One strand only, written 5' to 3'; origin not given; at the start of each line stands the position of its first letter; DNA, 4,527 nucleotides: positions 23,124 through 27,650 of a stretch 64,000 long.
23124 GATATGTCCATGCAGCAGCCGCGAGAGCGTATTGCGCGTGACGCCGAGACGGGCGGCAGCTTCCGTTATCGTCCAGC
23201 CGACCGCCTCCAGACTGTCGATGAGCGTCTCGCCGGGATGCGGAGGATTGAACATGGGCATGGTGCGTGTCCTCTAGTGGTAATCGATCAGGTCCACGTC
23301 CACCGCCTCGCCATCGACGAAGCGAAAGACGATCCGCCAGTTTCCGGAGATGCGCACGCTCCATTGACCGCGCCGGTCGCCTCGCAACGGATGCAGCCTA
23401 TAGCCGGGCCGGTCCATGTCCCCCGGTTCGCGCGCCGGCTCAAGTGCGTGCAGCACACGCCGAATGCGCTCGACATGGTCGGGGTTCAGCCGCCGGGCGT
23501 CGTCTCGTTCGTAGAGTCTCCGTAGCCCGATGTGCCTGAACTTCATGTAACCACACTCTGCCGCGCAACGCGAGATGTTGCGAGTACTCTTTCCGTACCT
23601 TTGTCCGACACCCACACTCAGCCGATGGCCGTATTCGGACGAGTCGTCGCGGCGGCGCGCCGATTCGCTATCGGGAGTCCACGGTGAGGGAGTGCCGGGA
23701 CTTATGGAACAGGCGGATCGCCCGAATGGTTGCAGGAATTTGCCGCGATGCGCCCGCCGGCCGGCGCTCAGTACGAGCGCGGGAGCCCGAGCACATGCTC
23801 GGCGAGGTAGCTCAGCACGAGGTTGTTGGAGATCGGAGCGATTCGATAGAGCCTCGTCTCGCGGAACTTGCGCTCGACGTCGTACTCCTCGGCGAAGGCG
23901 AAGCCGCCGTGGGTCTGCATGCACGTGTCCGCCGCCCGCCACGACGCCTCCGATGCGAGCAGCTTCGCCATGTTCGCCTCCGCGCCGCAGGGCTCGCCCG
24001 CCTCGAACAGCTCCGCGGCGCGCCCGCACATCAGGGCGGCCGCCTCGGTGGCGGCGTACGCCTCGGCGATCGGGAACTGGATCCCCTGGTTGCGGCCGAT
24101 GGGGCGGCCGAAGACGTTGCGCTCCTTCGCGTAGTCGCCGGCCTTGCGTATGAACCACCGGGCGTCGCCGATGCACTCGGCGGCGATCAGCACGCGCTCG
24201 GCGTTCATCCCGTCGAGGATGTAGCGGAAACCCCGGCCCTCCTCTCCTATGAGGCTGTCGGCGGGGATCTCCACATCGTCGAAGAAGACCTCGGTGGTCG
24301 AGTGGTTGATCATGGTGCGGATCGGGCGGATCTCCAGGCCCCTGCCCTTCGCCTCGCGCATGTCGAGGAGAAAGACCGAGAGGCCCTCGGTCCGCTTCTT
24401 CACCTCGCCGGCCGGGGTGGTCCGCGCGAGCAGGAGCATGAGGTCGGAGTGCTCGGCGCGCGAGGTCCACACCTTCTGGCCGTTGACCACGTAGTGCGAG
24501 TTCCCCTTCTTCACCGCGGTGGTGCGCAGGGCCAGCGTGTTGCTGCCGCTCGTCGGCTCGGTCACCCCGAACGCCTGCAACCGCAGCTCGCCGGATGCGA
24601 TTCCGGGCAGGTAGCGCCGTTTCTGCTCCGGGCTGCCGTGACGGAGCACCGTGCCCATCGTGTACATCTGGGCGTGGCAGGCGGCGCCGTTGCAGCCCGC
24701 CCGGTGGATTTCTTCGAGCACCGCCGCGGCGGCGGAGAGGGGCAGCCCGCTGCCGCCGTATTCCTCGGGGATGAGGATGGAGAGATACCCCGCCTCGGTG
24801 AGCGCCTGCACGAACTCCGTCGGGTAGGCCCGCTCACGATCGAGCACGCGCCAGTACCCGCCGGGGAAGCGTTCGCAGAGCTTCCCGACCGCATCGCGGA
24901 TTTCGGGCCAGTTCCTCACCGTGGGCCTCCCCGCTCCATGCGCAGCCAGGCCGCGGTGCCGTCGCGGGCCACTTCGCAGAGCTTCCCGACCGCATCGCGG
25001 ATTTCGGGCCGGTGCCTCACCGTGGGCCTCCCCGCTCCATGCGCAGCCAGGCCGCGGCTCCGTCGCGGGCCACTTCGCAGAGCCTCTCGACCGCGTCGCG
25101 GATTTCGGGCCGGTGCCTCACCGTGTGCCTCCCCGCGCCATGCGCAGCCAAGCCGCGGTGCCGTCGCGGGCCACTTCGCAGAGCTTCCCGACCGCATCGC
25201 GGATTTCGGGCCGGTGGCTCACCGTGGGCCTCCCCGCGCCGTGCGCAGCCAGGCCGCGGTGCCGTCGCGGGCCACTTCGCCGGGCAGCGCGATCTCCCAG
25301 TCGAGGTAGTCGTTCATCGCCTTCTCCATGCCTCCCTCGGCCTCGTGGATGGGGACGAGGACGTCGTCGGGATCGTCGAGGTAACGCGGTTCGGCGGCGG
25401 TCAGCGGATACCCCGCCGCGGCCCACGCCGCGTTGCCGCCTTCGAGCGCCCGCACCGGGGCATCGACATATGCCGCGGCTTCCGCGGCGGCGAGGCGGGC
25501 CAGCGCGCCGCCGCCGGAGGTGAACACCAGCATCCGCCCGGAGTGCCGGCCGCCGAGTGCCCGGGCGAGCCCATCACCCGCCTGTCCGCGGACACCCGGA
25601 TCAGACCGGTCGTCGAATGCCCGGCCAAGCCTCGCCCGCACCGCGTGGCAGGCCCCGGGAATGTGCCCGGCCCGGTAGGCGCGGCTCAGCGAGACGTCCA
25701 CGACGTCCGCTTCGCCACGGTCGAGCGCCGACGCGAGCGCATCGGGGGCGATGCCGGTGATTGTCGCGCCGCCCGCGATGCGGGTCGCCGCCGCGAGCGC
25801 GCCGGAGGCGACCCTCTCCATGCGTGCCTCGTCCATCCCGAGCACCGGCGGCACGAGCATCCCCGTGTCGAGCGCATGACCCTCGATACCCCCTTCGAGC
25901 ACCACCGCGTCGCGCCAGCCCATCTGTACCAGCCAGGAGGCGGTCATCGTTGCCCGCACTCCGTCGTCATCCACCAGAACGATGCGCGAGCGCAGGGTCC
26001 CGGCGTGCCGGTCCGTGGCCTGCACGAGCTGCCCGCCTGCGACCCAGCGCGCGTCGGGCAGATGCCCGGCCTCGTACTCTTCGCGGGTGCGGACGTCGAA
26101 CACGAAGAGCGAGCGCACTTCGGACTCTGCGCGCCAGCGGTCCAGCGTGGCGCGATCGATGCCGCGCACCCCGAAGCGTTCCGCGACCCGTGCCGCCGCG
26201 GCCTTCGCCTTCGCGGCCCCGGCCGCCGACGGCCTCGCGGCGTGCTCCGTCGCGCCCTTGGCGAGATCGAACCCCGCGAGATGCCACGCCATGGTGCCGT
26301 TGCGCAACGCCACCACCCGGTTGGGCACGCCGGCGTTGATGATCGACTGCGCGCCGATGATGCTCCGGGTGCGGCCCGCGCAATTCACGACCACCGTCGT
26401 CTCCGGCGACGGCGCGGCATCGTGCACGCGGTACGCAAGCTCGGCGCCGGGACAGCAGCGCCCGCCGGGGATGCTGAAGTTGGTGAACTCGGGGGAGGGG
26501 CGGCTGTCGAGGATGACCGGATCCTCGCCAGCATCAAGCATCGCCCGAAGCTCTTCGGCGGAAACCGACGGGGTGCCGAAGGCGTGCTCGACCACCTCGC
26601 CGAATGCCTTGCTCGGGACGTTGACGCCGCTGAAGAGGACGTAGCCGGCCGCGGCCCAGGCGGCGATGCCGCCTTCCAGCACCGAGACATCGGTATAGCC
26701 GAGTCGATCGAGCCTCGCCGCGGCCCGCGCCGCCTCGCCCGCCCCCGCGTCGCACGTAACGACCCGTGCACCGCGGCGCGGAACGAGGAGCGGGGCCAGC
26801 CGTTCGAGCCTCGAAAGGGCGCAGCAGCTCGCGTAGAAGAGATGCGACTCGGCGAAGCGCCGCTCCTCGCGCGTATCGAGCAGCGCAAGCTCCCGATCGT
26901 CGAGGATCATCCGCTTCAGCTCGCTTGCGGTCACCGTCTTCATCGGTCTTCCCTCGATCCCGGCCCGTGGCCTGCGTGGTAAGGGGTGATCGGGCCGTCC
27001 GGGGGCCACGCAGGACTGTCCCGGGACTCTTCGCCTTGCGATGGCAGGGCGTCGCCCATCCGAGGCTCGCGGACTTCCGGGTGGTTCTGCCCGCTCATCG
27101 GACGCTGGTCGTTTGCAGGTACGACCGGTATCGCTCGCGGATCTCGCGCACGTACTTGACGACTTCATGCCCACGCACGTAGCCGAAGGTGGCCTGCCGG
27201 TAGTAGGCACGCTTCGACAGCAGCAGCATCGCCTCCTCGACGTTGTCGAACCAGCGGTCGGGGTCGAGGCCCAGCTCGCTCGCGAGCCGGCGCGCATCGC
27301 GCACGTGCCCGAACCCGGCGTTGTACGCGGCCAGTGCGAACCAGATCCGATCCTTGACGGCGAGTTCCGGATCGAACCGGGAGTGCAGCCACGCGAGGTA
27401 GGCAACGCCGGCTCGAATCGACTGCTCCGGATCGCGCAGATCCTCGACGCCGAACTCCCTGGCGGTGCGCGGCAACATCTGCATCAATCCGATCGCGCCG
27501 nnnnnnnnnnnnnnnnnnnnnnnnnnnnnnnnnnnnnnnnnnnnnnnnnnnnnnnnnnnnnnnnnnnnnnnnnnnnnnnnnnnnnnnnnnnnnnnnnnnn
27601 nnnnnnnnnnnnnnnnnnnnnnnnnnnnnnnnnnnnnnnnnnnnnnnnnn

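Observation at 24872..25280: A 101-bp x4 tandem repeat of a gene junction builds a relay of GTGA-coupled chimeric mini-ORFs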

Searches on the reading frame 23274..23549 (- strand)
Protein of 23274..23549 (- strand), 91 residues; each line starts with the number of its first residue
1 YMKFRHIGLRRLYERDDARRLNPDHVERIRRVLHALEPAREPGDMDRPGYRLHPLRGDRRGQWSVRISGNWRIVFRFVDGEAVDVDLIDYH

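Call 14: search_protein_families(library=pfam, proteins=[window:23274-23549:-])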
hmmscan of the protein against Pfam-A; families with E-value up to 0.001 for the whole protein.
window:23274-23549:- (91 aa): 1 family
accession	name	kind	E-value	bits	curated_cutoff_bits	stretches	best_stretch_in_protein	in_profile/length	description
PF05015.19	HigB-like_toxin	-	1.4e-18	67.6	27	1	3-91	2-91/91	RelE-like toxin of type II toxin-antitoxin system HigB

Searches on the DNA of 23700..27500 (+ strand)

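Call 13: search_dna_similar(query=window:23700-27500:+, collection=plasmids, mode=near, max_rows=10)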
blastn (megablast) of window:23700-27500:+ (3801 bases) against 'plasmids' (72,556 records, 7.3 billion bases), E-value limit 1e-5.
Records with a match: 13; places in all: 15; records where one place covers at least 80% of the query: 0.
Best place of each record, by identity: 60-80% 13.
By first word of the organism name: Burkholderia 3; Paraburkholderia 2; Methylobacterium 1; Roseomonas 1; Chelatococcus 1; Azospirillum 1; Pseudomonas 1; Comamonadaceae 1; Eleftheria 1; Cupriavidus 1.
By predicted mobility (MOB-suite, as given by PLSDB): non-mobilizable 7; mobilizable 4; conjugative 2.
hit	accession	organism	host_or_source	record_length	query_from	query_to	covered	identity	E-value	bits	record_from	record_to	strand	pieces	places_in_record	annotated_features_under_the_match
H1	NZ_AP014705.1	Methylobacterium aquaticum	-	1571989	66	1202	30%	77.8%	0e+0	680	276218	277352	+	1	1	none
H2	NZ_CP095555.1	Roseomonas gilardii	single cell,blood and other clinical ...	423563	68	1191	30%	76.4%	1e-162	582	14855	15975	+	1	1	acyl-CoA dehydrogenase family protein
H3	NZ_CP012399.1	Chelatococcus sp. CO-6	whole organism,Shengli Oilfield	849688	64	1166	29%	77.2%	1e-172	616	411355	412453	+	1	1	acyl-CoA dehydrogenase family protein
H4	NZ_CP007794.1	Azospirillum argentinense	Triticum aestivum L.,Root,wheat ...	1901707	64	1206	30%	73.1%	1e-101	379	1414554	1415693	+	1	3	record has no annotation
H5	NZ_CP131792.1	Pseudomonas aeruginosa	Homo sapiens,culture,blood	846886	66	1073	27%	75.3%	4e-127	464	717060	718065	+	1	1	acyl-CoA dehydrogenase family protein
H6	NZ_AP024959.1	Paraburkholderia terrae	-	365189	160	1169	27%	71.2%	5e-56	228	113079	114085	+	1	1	acyl-CoA dehydrogenase family protein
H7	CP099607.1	Comamonadaceae bacterium OTU4NAUVB1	Arabidopsis thaliana,pure culture,leaf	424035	62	980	24%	78.0%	5e-156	560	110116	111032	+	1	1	acyl-CoA/acyl-ACP dehydrogenase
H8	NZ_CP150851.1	Burkholderia pyrrocinia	-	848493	66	1013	25%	74.7%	3e-108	401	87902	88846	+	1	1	acyl-CoA dehydrogenase family protein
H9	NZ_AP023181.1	Paraburkholderia sp. PGU19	Physopelta gutta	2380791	68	1016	25%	73.4%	8e-89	337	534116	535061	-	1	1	none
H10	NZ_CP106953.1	Eleftheria terrae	soil sample,soil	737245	60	990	24%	74.4%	5e-101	377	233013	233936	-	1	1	acyl-CoA dehydrogenase family protein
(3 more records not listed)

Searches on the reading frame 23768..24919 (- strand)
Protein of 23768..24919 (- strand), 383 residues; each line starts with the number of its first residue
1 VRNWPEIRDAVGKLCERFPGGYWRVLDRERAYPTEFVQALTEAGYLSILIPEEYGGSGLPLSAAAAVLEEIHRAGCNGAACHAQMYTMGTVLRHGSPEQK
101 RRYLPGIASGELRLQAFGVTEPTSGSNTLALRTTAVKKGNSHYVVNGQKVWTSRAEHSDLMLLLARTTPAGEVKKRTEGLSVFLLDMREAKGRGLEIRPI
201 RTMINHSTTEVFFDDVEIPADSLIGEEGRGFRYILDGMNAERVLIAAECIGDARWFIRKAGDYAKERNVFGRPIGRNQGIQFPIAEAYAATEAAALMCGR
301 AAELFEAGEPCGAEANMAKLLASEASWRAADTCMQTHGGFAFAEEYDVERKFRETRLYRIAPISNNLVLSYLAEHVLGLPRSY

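Call 6: find_encoding_contigs(protein=window:23768-24919:-, flank=6000, max_places=10)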
Protein window:23768-24919:- (383 aa): no gene with exactly this product is on record in the collection.

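Call 8: find_related_loci(query=window:23768-24919:-, collection=genome_contigs, flank=6000)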
Query window:23768-24919:- (383 aa) in genome_contigs; peptide patterns used: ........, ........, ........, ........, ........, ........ (x = any residue, [..] = any of these).
600 stretches matched a pattern (row limit reached: there are more); 590 encode a relative of the query (tblastn E <= 1e-3); the best 80 are kept; 80 distinct loci.
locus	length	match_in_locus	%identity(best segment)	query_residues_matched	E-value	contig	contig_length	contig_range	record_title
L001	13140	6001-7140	80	4-383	0e+0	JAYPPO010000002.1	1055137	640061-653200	MAG: Alphaproteobacteria bacterium isolate SD3109_NP_metabat_bins_2.tsv.082 contig_5496_pilon, whole genome shotgun sequ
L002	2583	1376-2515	78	4-383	0e+0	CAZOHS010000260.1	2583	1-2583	MAG TPA_asm: uncultured Rhodospirillaceae bacterium isolate SRP092796_co6_81 genome assembly, contig: NODE_115492_length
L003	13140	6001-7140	78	4-383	0e+0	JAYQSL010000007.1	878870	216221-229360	MAG: Rhodospirillaceae bacterium isolate SD3109_NP_metabta_bins_sspec.tsv.265 contig_263_pilon, whole genome shotgun seq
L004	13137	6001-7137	78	5-383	0e+0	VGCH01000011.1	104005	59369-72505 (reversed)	MAG: Alphaproteobacteria bacterium isolate M_surface_9_m2_109 M_surface_9_m2_109_Ga0194116_10000257, whole genome shotgu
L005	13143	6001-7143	76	3-383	0e+0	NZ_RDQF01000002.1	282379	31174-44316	Bradyrhizobium vignae strain LMG 28791 Scaffold2, whole genome shotgun sequence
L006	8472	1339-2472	76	6-383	0e+0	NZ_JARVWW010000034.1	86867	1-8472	Bradyrhizobium sp. SSUT77 NODE_34_length_86867_cov_12.276793, whole genome shotgun sequence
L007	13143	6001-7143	75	3-383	0e+0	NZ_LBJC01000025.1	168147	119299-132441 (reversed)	Bradyrhizobium nanningense strain CCBAU 53390 scaffold26_45.2, whole genome shotgun sequence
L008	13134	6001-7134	75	6-383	0e+0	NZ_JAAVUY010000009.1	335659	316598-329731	Bradyrhizobium sp. dw_411 9, whole genome shotgun sequence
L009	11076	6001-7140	75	3-383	0e+0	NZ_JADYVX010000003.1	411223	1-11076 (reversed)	Bradyrhizobium sp. BRP22 NODE_3, whole genome shotgun sequence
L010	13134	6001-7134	75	6-383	0e+0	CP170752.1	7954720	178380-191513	Bradyrhizobium sp. TZ2 chromosome, complete genome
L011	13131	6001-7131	75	6-383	0e+0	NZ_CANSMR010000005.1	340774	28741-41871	MAG: uncultured Bradyrhizobium sp. isolate SRR15633984_bin.32_metawrap_v1.3_MAG NODE.14_length_340774_cov_16_379917, who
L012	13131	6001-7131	75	6-383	0e+0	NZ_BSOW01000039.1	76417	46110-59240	Bradyrhizobium iriomotense strain NBRC 102520 sequence039, whole genome shotgun sequence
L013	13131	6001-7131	75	6-383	0e+0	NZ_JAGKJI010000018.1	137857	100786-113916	Bradyrhizobium cenepequi strain CNPSo 4026 scaffold_17, whole genome shotgun sequence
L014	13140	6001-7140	78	3-383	0e+0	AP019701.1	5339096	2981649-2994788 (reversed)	Stella sp. ATCC 35155 DNA, complete genome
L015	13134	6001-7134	75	6-383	0e+0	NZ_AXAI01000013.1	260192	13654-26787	Bradyrhizobium sp. Tv2a-2 A3AIDRAFT_scaffold_12.13_C, whole genome shotgun sequence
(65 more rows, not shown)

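Call 14: search_protein_families(library=pfam, proteins=[window:23768-24919:-])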
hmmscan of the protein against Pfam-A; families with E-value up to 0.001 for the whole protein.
window:23768-24919:- (383 aa): 4 families
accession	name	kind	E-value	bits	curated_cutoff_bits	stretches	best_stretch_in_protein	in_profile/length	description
PF00441.29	Acyl-CoA_dh_1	-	9.5e-39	133.4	22.4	1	228-362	1-135/150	Acyl-CoA dehydrogenase, C-terminal domain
PF02771.21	Acyl-CoA_dh_N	-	1.2e-23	84.1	22.9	1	6-111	6-113/113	Acyl-CoA dehydrogenase, N-terminal domain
PF02770.24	Acyl-CoA_dh_M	-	4.8e-21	75.2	33.3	1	116-216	1-97/97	Acyl-CoA dehydrogenase, middle domain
PF08028.16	Acyl-CoA_dh_2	-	3.7e-15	56.8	22.7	1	244-356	2-124/134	Acyl-CoA dehydrogenase, C-terminal domain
